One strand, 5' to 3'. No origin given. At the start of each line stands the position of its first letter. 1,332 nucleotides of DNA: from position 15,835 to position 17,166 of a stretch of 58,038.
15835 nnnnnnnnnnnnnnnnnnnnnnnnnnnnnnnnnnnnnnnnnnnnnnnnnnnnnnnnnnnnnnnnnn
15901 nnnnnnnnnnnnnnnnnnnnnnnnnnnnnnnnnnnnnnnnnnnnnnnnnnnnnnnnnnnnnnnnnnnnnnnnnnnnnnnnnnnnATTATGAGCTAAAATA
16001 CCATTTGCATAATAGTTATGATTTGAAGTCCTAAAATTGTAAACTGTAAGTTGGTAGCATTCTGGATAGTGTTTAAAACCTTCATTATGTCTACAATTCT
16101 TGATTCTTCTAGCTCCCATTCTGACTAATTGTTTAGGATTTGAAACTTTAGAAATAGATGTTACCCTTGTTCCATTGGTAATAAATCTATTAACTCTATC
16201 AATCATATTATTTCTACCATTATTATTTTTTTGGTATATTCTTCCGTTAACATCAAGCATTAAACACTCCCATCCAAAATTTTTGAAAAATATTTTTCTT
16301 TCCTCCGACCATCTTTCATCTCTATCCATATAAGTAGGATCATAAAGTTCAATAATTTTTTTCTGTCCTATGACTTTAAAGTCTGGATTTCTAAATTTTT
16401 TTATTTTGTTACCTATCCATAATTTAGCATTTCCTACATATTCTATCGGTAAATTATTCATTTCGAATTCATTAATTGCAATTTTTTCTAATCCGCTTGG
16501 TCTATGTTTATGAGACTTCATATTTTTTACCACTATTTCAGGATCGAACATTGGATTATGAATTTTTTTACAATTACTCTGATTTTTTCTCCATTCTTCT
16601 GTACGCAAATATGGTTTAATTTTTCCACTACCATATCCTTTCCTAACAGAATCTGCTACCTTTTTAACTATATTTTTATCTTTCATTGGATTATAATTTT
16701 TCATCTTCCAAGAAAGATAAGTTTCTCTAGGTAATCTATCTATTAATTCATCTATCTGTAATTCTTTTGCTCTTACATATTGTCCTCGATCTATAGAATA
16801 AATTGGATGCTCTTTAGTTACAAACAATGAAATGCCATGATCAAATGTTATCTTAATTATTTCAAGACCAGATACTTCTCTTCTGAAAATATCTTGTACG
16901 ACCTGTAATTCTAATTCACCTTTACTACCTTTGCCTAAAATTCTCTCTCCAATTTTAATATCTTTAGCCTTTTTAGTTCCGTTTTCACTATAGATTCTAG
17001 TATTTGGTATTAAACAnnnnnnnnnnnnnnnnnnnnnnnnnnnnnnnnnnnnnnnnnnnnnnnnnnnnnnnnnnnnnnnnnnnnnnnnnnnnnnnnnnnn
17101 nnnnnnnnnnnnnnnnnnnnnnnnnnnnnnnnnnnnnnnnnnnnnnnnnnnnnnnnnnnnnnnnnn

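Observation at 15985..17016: Intein in QueE at the third cysteine of the radical-SAM CX3CX2C motif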

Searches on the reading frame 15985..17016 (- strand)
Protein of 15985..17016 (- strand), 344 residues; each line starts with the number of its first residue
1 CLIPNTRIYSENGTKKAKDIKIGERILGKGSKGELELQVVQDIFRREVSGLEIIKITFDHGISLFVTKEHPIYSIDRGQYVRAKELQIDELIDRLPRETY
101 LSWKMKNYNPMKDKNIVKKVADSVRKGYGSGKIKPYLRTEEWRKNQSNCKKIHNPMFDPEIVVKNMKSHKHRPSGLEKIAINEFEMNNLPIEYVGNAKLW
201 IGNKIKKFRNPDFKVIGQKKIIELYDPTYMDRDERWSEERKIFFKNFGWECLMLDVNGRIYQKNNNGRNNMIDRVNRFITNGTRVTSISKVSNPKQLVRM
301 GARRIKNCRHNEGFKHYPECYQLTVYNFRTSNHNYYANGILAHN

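Call 5: search_protein_families(library=ncbifam, proteins=[window:15985-17016:-], max_evalue=1)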
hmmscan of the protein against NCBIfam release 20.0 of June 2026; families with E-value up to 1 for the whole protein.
seq(344 aa): 5 families
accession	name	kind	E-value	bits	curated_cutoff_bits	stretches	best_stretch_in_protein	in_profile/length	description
TIGR01445.1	intein_Nterm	domain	1.7e-06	28.9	24.5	1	1-73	1-82/83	intein N-terminal splicing region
NF038136.1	rSAM_Rv_intein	exception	2.8e-06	26.5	700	1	1-344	76-334/574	intein-containing Rv2578c family radical SAM protein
TIGR01443.1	intein_Cterm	domain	0.0013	18.9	15.6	1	324-344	6-23/24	intein C-terminal splicing region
NF011418.0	PRK14845.1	equivalog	0.0021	15.9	756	2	21-138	62-163/1049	translation initiation factor IF-2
TIGR00032.1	argG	equivalog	0.068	12.5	268.2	1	30-113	128-210/394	argininosuccinate synthase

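Call 6: search_protein_families(library=pfam, proteins=[window:15985-17016:-], max_evalue=10)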
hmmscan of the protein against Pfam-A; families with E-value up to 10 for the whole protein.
seq(344 aa): 3 families
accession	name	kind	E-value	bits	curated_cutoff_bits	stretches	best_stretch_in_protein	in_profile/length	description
PF14890.11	Intein_splicing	-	4.2e-07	30.3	35.8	1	34-344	32-155/155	Intein splicing domain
PF07591.16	PT-HINT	-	6e-05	23.8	27.7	1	11-116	5-112/137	Pretoxin HINT domain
PF01079.26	Hint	-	0.0028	17.7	29.7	1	9-82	21-96/213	Hint module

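Call 8: search_solved_structures(query=window:15985-17016:-, max_evalue=10, show_alignments=3)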
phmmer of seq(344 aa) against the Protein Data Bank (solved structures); distinct sequences matched with E-value up to 10: 6.
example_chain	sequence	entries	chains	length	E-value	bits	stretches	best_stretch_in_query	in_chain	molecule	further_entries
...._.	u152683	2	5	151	7.8e-05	25.3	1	54-106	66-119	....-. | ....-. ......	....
2lwy_A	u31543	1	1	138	0.13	14.7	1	3-94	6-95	BACTERIAL INTEIN-LIKE DOMAIN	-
2lcj_A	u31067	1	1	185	0.38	13.2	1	32-162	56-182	Pab polC intein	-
6tmm_BBB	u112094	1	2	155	1.1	11.7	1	323-343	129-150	NAD(P)(+)--arginine ADP-ribosyltransferase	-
6y75_B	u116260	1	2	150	1.1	11.7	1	323-343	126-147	NAD(P)(+)--arginine ADP-ribosyltransferase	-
6tmm_AAA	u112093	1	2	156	1.1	11.6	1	323-343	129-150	NAD(P)(+)--arginine ADP-ribosyltransferase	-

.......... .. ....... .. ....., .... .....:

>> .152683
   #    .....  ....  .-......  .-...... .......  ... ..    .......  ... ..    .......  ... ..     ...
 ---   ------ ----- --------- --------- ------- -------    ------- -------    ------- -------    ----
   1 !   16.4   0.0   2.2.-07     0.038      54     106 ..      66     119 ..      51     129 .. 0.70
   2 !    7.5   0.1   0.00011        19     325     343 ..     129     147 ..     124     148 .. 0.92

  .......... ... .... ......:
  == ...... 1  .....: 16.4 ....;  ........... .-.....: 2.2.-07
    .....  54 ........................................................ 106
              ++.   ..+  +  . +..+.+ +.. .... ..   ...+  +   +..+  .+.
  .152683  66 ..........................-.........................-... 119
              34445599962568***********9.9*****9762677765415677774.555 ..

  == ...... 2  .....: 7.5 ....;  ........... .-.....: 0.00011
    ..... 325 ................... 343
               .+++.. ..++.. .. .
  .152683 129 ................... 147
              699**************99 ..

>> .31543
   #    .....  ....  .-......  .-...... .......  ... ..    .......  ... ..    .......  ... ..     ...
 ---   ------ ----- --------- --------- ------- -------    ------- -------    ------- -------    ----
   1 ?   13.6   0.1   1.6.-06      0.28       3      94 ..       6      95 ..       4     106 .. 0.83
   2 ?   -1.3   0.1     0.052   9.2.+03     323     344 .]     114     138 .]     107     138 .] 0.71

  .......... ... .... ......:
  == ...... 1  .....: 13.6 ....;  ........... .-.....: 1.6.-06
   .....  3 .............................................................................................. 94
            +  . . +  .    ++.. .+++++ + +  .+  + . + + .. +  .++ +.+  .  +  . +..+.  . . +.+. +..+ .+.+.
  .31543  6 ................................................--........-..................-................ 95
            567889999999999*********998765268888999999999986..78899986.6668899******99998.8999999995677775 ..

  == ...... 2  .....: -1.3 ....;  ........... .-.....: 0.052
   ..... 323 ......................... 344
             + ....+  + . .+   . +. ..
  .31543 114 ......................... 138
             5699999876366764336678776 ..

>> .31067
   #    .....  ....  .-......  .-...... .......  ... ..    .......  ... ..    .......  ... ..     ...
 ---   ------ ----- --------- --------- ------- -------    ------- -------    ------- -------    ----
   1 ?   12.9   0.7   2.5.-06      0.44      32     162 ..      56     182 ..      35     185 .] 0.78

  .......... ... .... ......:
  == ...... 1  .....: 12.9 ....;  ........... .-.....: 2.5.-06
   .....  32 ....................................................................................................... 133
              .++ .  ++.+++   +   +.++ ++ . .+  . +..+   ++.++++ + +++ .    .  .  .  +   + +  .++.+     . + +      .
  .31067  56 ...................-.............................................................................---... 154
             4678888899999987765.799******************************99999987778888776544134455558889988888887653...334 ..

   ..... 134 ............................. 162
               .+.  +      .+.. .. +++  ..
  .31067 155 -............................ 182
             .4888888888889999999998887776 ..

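Call 53: search_protein_representatives(protein=window:15985-17016:-)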
Query: 344 residues. Proteins with E-value up to 0.001 (for the whole library): 817; up to 1e-10: 152; up to 1e-30: 14. The best 150 are listed.
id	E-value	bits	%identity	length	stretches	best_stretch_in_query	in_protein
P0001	6.0e-233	788.6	100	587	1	1-344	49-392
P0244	9.3e-39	150.0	38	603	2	101-308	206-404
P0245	4.6e-37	144.5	34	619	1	1-298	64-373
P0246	1.7e-34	136.1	35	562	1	1-307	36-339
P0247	2.3e-34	135.6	36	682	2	136-344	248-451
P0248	4.6e-34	134.6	34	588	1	1-344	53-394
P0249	7.0e-34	134.0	35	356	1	2-298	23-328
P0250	9.7e-34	133.5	34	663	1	1-295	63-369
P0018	2.4e-32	129.0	39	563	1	15-344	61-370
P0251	1.1e-31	126.8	33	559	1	1-344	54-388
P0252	1.4e-31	126.4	35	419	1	1-295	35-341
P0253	3.9e-31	125.0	34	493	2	154-343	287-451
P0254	5.8e-31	124.4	22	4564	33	7-109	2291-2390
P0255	8.3e-31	123.9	37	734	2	101-306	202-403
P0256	1.7e-30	122.8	32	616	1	4-298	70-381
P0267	7.6e-28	114.2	35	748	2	106-344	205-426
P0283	2.8e-22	95.8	31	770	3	123-294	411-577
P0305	1.4e-18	83.7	30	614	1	14-303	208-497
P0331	9.3e-16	74.4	31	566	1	12-290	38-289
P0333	2.4e-15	73.0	35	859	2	11-100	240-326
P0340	2.1e-14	70.0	31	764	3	1-146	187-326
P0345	5.5e-14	68.6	35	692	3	13-190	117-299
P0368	1.2e-11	60.9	33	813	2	8-145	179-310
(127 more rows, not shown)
